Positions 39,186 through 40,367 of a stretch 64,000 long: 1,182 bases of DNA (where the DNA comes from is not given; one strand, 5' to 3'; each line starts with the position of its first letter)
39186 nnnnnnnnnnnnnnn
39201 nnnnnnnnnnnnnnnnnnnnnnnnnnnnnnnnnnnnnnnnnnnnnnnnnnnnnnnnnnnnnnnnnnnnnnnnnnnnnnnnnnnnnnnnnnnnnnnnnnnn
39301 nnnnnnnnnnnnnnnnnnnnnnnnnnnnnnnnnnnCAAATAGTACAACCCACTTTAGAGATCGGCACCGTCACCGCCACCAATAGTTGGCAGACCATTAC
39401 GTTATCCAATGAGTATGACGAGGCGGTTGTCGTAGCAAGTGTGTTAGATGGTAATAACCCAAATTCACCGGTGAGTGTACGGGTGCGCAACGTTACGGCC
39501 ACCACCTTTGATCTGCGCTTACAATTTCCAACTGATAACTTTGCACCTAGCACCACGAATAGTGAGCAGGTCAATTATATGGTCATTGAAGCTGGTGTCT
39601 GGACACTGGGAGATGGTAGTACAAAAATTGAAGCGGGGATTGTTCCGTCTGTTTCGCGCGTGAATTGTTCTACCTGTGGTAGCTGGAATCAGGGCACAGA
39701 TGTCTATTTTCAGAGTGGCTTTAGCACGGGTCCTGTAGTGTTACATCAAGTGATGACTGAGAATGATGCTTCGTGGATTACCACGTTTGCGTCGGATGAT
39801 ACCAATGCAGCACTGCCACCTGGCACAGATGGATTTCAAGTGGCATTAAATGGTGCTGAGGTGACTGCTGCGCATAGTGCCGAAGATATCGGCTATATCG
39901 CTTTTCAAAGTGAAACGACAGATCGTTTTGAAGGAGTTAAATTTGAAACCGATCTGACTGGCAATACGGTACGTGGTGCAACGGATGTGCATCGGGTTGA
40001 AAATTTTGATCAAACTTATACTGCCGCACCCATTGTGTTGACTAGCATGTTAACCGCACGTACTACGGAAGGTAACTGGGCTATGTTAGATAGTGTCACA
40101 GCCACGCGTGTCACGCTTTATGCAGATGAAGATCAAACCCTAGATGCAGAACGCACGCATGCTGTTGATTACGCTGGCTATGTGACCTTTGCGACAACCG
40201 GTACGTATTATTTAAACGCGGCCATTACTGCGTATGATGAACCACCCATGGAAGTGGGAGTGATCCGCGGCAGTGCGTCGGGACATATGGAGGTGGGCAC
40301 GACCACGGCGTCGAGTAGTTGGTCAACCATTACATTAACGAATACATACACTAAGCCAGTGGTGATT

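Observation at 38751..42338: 1196-aa pilin-like protein with a class-III prepilin signal and three tandem ~280-aa divergent repeats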

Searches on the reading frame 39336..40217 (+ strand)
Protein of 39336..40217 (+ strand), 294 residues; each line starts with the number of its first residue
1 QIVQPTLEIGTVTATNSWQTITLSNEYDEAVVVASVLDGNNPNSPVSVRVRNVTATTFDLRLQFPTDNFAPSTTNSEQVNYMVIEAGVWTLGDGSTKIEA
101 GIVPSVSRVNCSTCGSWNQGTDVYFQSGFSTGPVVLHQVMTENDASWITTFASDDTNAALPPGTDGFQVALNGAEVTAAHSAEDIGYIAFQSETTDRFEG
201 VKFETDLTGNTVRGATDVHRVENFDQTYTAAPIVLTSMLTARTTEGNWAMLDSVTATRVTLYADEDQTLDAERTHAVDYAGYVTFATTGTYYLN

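Call 20: search_solved_structures(query=A2, max_evalue=10, show_alignments=2)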
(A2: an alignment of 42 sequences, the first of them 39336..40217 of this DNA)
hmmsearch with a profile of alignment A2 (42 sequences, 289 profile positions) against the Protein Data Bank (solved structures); distinct sequences matched with E-value up to 10: 2.
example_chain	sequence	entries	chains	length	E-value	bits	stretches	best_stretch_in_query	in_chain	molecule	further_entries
6gmo_A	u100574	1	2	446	0.71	12.1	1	229-262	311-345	Glutamate--cysteine ligase, chloroplastic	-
2gwc_A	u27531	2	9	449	0.72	12.1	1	229-262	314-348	Glutamate cysteine ligase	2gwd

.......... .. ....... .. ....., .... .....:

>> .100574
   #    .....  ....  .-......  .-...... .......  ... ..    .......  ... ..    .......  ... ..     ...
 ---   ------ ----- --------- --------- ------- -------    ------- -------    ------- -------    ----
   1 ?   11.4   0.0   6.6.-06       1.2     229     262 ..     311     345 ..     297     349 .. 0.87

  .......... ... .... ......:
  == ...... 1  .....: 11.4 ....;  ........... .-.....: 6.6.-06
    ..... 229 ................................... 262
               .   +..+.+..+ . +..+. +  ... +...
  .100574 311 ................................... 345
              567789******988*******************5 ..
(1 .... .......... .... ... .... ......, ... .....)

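Call 21: search_protein_families(library=pfam, alignment_id=A2, max_evalue=0.1)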
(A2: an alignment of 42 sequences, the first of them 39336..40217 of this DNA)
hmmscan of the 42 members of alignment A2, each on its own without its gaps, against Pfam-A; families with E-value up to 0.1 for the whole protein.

A. member 1, window:39336-40217:+ (294 aa): 1 family
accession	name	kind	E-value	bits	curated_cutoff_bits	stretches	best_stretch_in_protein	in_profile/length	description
PF09458.16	H_lectin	-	0.00013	22.4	24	0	37-63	23-50/67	H-type lectin domain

B. families by the number of members that match (of 42 scanned): 15 families
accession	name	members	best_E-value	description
PF09458.16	H_lectin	21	3.3e-06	H-type lectin domain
PF22633.2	F5_F8_type_C_2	2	0.0076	NedA-like, galactose-binding domain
PF16395.11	DUF5004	1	0.012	Domain of unknown function (DUF5004)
PF04151.21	PPC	1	0.019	Bacterial pre-peptidase C-terminal domain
PF21882.2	Gp53-like_C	1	0.022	Putative tail fiber protein gp53-like, C-terminal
PF00345.26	PapD_N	1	0.038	Pili and flagellar-assembly chaperone, PapD N-terminal domain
PF21158.3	flgK_1st_1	1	0.05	Flagellar hook-associated protein 1, D2-like domain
PF18832.6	LPD18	1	0.061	Large polyvalent protein-associated domain 18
PF10609.15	ParA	1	0.063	NUBPL iron-transfer P-loop NTPase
PF12883.13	DUF3828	1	0.07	Protein of unknown function (DUF3828)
PF20456.3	DUF6709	1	0.072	Family of unknown function (DUF6709)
PF09255.16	Antig_Caf1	1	0.077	Caf1 Capsule antigen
PF00676.26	E1_dh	1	0.088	Dehydrogenase E1 component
PF02740.20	Colipase_C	1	0.09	Colipase, C-terminal domain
PF24938.1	DUF7755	1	0.098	Domain of unknown function (DUF7755)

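Call 23: predict_structure(alignment_id=A2)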
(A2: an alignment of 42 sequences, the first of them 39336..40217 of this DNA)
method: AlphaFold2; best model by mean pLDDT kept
length: 294 residues; sequences in the alignment: 42
mean_pLDDT: 94.9   pTM: 0.93
mean pLDDT of the five models: 94.9, 94.8, 94.5, 94.6, 93.7
residues with pLDDT >= 90: 255; 70-90: 35; 50-70: 4; < 50: 0
segments of 3 or more residues with pLDDT < 50: none
pLDDT, mean of each block of 10 residues (from residue 1): 88 97 98 95 89 98 88 84 98 98 97 86 96 98 97 95 97 94 99 97 97 96 98 98 91 98 92 92 98 96
secondary structure, 60 per line:
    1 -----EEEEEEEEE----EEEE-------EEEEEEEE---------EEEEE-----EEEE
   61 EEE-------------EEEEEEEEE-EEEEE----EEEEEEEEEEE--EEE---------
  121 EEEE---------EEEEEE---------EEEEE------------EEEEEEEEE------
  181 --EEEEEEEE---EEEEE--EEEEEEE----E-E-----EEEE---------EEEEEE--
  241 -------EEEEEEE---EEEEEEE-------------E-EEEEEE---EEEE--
elements in order: E6-14 E19-22 E30-37 E47-51 E57-63 E77-85 E87-91 E96-106 E109-111 E121-124 E134-139 E149-153 E166-174 E183-190 E194-198 E201-207 E220-223 E233-238 E248-254 E258-264 E280-285 E289-292

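Call 26: fold_search(model_id=the predicted structure, library=pdb)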
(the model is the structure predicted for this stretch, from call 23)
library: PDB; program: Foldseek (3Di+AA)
matches with E <= 10: 399; with E <= 0.001: 0
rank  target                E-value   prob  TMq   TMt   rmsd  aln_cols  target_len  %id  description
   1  2zzq                  2.9e-02  0.05  0.11  0.08  27.9       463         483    8  Crystal structure analysis of the HEV capsid protein, PORF2 (released 2010-03-09)
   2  4kkt_D                6.0e-02  0.06  0.11  0.12  24.5       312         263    8  Crystal Structure of BesA (P21 form) (released 2013-07-10)
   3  2ztn                  7.0e-02  0.08  0.15  0.11  28.3       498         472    8  Hepatitis E virus ORF2 (Genotype 3) (released 2009-08-25)
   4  6s7t_E                9.9e-02  0.04  0.12  0.10  21.8       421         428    7  Cryo-EM structure of human oligosaccharyltransferase complex OST-B (released 2019-12-18)
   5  8fpo_B                1.1e-01  0.35  0.26  0.19   9.8       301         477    7  PCSK9 in complex with an inhibitor (released 2024-10-16)
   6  8aay_D                1.4e-01  0.03  0.12  0.08  20.2       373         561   11  Nudaurelia capensis omega virus maturation intermediate captured at pH5.6 (insect cell expressed VLPs): small class fr (released 2022-12-28)
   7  8ic8_H                1.9e-01  0.04  0.14  0.12  16.6       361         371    9  Exo-alpha-D-arabinofuranosidase from Microbacterium arabinogalactanolyticum (released 2023-08-16)
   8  6cl6_A                2.1e-01  0.99  0.21  0.17   3.1        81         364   18  Structure of P. aeruginosa R2 pyocin fiber PA0620 comprising C-terminal residues 323-691 (released 2018-06-27)
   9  7pln_A                2.8e-01  0.12  0.21  0.24  13.7       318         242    9  Structure of the APCbeta domain of Plasmodium vivax perforin-like protein 1 (released 2022-06-29)
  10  9rpt_C                2.8e-01  0.12  0.22  0.24  16.2       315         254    9  Cryo-EM structure of the open state of Shigella flexneri LptDE bound by the RBP of Oekolampad phage (released 2025-12-10)
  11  9i9d_A                2.9e-01  0.01  0.09  0.06  27.4       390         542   10  CP of RHDV virion (full particle) (released 2025-11-26)
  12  3zxd_D                3.2e-01  0.01  0.10  0.10  24.6       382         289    9  wild-type lysenin (released 2012-09-19)
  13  6ct8                  3.4e-01  0.98  0.21  0.25   2.9        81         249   18  Selenomethionine structure of N-truncated R2-type pyocin tail fiber at 2.6 angstrom resolution (released 2019-02-20)
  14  9hc5_B                3.6e-01  0.04  0.16  0.11  26.3       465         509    6  Structure of Tulane virus (released 2024-12-04)
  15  2bbd_A                3.8e-01  0.03  0.12  0.11  18.9       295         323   12  Crystal Structure of the STIV MCP (released 2005-12-06)
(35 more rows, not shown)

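Call 57: search_protein_representatives(alignment_id=A2)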
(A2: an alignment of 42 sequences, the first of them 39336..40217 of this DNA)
Query: 42 sequences, 289 profile positions. Proteins with E-value up to 0.001 (for the whole library): 7320; up to 1e-10: 5900; up to 1e-30: 2925. The best 150 are listed.
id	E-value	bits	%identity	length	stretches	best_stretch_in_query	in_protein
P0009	0.0e+00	1101.6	-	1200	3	2-288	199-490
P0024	5.8e-280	941.3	-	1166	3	15-288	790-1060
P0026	3.4e-231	781.2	-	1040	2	2-287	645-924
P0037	1.7e-228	772.3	-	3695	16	8-207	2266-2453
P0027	2.6e-227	768.4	-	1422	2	4-288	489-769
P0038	2.3e-213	722.7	-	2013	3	8-285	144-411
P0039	3.7e-212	718.7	-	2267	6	7-283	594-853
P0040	1.1e-210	713.9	-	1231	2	11-287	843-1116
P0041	1.6e-208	706.8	-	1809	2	13-287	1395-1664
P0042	3.9e-208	705.5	-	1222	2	5-285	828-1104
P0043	1.3e-207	703.8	-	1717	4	9-283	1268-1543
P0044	1.9e-204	693.4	-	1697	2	4-286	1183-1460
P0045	1.5e-202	687.2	-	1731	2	4-286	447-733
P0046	1.9e-198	673.8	-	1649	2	3-287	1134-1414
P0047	1.6e-195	664.2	-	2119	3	4-286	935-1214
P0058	9.1e-165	563.2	-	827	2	17-285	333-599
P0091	2.0e-133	460.3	-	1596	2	14-286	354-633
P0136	7.4e-117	406.0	-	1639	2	14-286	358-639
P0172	1.1e-108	379.1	-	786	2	17-284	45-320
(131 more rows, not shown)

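Call 60: search_protein_families(library=ncbifam, proteins=[P0091, P0136, P0172, P0058], max_evalue=0.001)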
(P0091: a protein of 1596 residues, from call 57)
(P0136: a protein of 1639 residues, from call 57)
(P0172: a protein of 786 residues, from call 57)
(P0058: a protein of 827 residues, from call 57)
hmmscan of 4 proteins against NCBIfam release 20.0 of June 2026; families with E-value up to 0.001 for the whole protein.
P0091 (1596 aa): 0 families

P0136 (1639 aa): 0 families

P0172 (786 aa): 0 families

P0058 (827 aa): 0 families

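Call 65: fold_search(model_id=the predicted structure, library=viral)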
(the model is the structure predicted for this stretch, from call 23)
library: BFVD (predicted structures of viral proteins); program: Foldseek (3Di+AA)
matches with E <= 10: 937; with E <= 0.001: 4
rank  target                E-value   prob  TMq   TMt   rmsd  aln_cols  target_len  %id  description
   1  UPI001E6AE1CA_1       1.2e-18  1.00  0.80  0.31   2.8       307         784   21  (no name look-up for this kind of identifier)
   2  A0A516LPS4            1.6e-04  0.99  0.32  0.13  10.9       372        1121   13  (no name in the UniProt tables at hand)
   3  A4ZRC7                4.1e-04  1.00  0.40  0.10  25.7       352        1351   12  Tail fiber [Synechococcus phage Syn5]
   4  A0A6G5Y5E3            6.4e-04  1.00  0.39  0.20   7.8       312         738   11  (no name in the UniProt tables at hand)
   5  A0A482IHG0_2          4.1e-03  0.90  0.32  0.17  10.4       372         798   13  (no name in the UniProt tables at hand)
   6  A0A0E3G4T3            5.8e-03  0.85  0.31  0.14  35.4       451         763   10  Tail fiber [Synechococcus phage ACG-2014f]
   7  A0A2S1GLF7            9.2e-03  0.35  0.22  0.20  17.7       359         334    9  (no name in the UniProt tables at hand)
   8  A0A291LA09            1.3e-02  0.60  0.26  0.23  45.2       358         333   11  Tail protein [Bordetella phage vB_BbrM_PHB04]
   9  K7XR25                1.7e-02  0.16  0.18  0.12  19.7       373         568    8  B82 [Rat cytomegalovirus (isolate England)]
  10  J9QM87                1.8e-02  0.28  0.22  0.21  19.1       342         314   10  Uncharacterized protein [Pectobacterium phage My1]
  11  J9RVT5                1.9e-02  0.33  0.23  0.21  17.1       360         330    8  Uncharacterized protein [Escherichia phage ECBP2]
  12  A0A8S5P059            2.7e-02  0.28  0.22  0.20  30.3       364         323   11  H-type lectin domain [Siphoviridae sp. ctg2r17]
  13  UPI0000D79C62         2.7e-02  0.03  0.08  0.05  27.8       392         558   10  (no name look-up for this kind of identifier)
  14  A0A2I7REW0            2.8e-02  0.60  0.19  0.16  10.5       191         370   12  (no name in the UniProt tables at hand)
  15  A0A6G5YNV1            3.3e-02  1.00  0.22  0.16   2.5        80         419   11  (no name in the UniProt tables at hand)
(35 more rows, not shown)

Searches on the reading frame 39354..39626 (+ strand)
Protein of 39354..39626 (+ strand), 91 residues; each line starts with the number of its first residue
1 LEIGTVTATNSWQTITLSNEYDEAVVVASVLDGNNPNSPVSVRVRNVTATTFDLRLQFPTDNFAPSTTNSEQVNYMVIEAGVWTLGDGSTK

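Call 53: search_solved_structures(query=A4, max_evalue=10, show_alignments=3)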
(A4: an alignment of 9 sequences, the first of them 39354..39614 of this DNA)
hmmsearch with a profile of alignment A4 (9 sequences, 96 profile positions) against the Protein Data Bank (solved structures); distinct sequences matched with E-value up to 10: 0.

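Call 94: search_solved_structures(query=A7, max_evalue=10, show_alignments=4)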
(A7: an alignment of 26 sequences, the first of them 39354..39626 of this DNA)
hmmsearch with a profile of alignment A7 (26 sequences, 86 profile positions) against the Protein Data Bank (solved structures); distinct sequences matched with E-value up to 10: 9.
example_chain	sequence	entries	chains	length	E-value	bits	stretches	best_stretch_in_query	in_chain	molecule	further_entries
2ce6_A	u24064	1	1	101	0.018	18.1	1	10-75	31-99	HELIX POMATIA AGGLUTININ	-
2cgy_A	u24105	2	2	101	0.019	18.1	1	10-75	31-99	AGGLUTININ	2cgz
4q56_A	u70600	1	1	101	0.019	18.1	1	10-75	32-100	Helix aspersa agglutinin (HAA)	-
2ccv_A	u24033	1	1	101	0.033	17.3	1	10-75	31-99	HELIX POMATIA AGGLUTININ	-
6i2r_A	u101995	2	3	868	0.14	15.3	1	21-78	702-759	Multifunctional 2-oxoglutarate metabolism enzyme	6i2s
2xta_A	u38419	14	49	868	0.14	15.3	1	21-78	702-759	2-OXOGLUTARATE DECARBOXYLASE | MULTIFUNCTIONAL 2-OXOGLUTARATE METABOLISM ENZYME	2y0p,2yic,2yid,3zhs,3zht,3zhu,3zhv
3zhq_A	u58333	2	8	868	0.14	15.3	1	21-78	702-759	MULTIFUNCTIONAL 2-OXOGLUTARATE METABOLISM ENZYME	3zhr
2xt6_A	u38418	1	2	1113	0.2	14.8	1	21-78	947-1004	2-OXOGLUTARATE DECARBOXYLASE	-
8p5r_A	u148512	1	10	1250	0.24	14.5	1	21-78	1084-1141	Multifunctional 2-oxoglutarate metabolism enzyme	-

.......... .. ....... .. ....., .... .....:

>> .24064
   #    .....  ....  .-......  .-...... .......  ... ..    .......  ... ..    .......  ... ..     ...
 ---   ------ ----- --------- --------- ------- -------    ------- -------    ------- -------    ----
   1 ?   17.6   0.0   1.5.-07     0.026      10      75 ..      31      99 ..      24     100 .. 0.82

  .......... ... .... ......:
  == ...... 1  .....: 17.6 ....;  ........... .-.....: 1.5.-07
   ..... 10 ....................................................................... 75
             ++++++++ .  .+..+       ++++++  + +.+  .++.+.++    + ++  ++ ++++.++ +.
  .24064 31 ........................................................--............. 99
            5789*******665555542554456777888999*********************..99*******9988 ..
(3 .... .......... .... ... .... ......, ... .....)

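Call 95: search_protein_families(library=pfam, alignment_id=A7, max_evalue=0.01)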
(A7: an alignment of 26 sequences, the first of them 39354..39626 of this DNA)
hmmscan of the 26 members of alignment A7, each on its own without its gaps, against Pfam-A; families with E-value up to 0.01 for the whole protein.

A. member 1, window:39354-39626:+ (91 aa): 0 families

B. families by the number of members that match (of 26 scanned): 4 families
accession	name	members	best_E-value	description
PF09458.16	H_lectin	6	4e-06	H-type lectin domain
PF21882.2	Gp53-like_C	1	0.0041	Putative tail fiber protein gp53-like, C-terminal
PF09255.16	Antig_Caf1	1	0.0047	Caf1 Capsule antigen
PF00586.29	AIRS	1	0.0082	AIR synthase related protein, N-terminal domain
